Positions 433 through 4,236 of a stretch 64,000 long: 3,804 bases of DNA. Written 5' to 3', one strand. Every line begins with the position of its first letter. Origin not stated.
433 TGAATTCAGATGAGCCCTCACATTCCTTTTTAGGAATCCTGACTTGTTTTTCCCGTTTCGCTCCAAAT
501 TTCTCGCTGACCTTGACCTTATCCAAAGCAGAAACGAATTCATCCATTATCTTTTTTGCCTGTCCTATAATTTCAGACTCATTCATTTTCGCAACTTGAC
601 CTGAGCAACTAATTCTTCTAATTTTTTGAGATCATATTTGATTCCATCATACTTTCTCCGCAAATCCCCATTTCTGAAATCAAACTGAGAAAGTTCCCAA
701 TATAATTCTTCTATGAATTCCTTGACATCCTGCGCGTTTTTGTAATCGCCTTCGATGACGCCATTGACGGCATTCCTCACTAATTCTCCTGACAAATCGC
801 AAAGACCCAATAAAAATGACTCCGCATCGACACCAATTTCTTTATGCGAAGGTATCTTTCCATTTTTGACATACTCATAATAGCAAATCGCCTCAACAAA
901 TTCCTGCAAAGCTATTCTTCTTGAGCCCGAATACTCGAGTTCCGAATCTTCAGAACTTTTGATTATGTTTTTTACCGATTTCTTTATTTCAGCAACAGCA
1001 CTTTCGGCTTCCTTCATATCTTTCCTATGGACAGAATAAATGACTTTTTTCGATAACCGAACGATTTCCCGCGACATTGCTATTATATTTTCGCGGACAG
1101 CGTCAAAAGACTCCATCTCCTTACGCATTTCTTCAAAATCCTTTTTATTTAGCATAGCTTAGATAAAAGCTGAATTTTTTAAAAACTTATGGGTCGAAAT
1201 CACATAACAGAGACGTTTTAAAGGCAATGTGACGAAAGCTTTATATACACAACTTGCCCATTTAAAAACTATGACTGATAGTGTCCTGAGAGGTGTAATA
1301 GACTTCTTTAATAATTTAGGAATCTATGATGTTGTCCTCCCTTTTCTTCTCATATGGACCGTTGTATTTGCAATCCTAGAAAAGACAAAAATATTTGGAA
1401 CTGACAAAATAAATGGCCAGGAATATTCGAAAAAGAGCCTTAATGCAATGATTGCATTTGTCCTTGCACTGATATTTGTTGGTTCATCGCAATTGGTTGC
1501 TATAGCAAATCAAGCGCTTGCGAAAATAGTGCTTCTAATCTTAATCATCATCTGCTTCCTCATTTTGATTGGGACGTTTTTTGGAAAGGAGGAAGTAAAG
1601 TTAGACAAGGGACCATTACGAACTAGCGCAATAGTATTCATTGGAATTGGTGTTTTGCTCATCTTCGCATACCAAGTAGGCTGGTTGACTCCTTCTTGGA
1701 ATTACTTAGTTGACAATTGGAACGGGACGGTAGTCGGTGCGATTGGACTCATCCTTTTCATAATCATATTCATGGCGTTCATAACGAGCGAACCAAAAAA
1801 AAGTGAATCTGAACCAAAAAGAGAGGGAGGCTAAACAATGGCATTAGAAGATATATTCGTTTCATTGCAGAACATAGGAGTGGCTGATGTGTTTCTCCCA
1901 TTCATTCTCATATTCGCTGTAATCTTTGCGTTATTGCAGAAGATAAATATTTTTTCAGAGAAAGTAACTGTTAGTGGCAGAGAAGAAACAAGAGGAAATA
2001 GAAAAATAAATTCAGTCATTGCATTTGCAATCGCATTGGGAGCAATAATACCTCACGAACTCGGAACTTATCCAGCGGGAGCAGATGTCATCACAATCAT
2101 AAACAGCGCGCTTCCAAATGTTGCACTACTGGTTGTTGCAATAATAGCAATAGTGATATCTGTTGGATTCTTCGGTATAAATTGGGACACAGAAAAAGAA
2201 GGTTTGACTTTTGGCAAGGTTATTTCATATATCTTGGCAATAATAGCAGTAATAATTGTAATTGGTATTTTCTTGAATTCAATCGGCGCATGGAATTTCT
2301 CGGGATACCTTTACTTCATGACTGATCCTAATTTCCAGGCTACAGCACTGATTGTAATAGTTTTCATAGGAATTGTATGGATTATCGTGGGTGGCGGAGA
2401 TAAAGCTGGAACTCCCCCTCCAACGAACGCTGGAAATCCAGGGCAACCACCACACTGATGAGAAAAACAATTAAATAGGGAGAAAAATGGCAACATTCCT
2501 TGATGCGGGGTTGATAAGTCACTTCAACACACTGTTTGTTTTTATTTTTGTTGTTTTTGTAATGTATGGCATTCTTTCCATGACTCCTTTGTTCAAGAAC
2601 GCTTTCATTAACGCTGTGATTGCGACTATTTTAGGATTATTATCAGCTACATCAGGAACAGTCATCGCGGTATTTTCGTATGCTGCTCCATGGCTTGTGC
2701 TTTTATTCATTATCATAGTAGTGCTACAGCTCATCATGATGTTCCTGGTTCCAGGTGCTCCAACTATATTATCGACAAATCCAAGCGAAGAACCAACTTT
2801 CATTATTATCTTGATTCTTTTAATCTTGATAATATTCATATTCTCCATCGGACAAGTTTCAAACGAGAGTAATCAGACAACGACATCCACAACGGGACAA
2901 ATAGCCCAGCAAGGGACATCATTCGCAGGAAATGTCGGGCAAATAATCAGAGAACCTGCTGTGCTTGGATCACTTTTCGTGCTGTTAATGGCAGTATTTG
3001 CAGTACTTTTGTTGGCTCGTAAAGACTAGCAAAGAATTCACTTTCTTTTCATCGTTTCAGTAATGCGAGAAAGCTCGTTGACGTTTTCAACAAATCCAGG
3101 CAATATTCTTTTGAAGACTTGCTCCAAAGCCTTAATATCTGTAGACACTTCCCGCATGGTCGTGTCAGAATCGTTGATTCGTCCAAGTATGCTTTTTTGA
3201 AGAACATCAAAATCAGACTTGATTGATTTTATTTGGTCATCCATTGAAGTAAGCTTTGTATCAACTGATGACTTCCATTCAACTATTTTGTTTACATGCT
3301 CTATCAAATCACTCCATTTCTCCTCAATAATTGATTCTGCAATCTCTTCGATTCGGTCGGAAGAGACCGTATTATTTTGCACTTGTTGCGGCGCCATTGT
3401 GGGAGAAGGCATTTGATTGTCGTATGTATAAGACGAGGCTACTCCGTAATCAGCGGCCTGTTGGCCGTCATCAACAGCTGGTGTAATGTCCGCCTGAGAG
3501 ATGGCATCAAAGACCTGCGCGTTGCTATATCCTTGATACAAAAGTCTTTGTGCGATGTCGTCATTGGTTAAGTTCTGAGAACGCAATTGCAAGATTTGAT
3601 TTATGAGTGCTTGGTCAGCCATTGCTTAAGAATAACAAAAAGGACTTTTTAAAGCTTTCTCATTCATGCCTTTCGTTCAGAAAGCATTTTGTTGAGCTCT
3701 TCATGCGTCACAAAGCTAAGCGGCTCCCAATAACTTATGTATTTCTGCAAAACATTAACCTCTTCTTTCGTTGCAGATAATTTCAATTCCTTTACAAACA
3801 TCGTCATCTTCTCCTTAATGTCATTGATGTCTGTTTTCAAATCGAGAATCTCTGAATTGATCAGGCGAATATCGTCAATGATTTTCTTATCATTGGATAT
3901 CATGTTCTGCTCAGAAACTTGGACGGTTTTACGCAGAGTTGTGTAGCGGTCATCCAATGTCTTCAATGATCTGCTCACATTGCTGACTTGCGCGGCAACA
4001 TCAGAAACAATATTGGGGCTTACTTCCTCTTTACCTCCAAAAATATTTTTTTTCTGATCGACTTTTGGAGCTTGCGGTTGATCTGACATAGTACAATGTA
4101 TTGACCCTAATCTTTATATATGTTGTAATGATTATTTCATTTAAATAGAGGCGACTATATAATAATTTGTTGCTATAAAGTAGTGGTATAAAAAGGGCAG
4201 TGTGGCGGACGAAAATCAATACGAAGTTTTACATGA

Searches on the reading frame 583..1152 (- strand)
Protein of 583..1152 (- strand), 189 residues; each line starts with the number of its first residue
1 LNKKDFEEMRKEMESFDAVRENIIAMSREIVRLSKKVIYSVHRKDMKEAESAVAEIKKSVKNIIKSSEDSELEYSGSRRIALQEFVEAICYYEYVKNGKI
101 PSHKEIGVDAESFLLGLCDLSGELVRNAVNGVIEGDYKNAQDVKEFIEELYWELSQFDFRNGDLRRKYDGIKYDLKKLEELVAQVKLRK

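Call 27: search_protein_families(library=pfam, proteins=[window:583-1152:-], max_evalue=0.01)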
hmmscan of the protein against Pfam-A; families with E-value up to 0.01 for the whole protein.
window:583-1152:- (189 aa): 1 family
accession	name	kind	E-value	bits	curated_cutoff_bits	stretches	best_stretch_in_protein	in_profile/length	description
PF01997.21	Translin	-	9.9e-33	114.3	25.9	1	19-189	2-205/205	Translin family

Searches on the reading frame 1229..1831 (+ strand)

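Call 27: search_protein_families(library=pfam, proteins=[window:1229-1831:+], max_evalue=0.01)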
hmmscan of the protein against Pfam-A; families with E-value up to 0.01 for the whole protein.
window:1229-1831:+ (201 aa): 1 family
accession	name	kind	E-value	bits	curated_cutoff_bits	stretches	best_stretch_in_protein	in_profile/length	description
PF02990.21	EMP70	-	0.0056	15.8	27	0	73-135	343-404/517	Endomembrane protein 70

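Call 28: search_protein_families(library=ncbifam, proteins=[window:1229-1831:+], max_evalue=0.01)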
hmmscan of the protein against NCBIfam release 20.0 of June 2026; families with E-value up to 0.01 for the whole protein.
window:1229-1831:+ (201 aa): 2 families
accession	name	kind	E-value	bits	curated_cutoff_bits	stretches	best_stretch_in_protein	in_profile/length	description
NF045849.1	ICE_MMCAP2_0565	equivalog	0.00016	21.3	40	0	89-145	12-71/80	Mbov_0395 family pilin-like conjugal transfer protein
NF033218.1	anchor_AmaP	equivalog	0.0011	18.8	55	1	134-193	13-76/166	alkaline shock response membrane anchor protein AmaP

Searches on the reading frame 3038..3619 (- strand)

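Call 27: search_protein_families(library=pfam, proteins=[window:3038-3619:-], max_evalue=0.01)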
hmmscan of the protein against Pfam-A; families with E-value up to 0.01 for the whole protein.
window:3038-3619:- (193 aa): 4 families
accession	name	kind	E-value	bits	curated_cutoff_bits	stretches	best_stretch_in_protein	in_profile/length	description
PF25617.1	PhiKZ_gp86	-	0.00016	21.2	26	1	82-167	105-190/408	Bacteriophage PhiKZ vertex-binding protein gp86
PF25014.1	NET2A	-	0.00044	20.6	33.1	1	77-172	100-200/235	NET2A-like domain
PF04108.17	ATG17_like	-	0.0016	18.5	43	1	85-173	109-182/355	Autophagy protein ATG17-like domain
PF10392.15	COG5_N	-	0.0019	18.9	31.2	0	94-150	49-101/132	Conserved oligomeric Golgi complex subunit 5, N-terminal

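Call 28: search_protein_families(library=ncbifam, proteins=[window:3038-3619:-], max_evalue=0.01)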
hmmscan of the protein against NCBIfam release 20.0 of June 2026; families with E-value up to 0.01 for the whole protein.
window:3038-3619:- (193 aa): 2 families
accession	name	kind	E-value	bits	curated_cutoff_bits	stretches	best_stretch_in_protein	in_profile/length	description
NF038218.1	IcmG_DotF_IVB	equivalog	0.0026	17.5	200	1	73-167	90-187/266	type IVB secretion system protein IcmG/DotF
NF010566.0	PRK13959.1-4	equivalog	0.0098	15.1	546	0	82-184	176-277/339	phosphoribosylaminoimidazolesuccinocarboxamide synthase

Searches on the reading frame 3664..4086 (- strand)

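Call 27: search_protein_families(library=pfam, proteins=[window:3664-4086:-], max_evalue=0.01)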
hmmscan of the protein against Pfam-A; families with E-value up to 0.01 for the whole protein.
window:3664-4086:- (140 aa): 0 families

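Call 28: search_protein_families(library=ncbifam, proteins=[window:3664-4086:-], max_evalue=0.01)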
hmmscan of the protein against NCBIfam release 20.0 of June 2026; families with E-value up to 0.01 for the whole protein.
window:3664-4086:- (140 aa): 2 families
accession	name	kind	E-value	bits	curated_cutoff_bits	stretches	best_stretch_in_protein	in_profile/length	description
NF033872.1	SidA_fam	subfamily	0.0017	17.2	60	1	33-100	220-288/379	T4SS effector SidA family protein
NF049873.2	cytotoxin_MakE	exception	0.0095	15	360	0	27-93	119-185/352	alpha-pore-forming cytotoxin subunit MakE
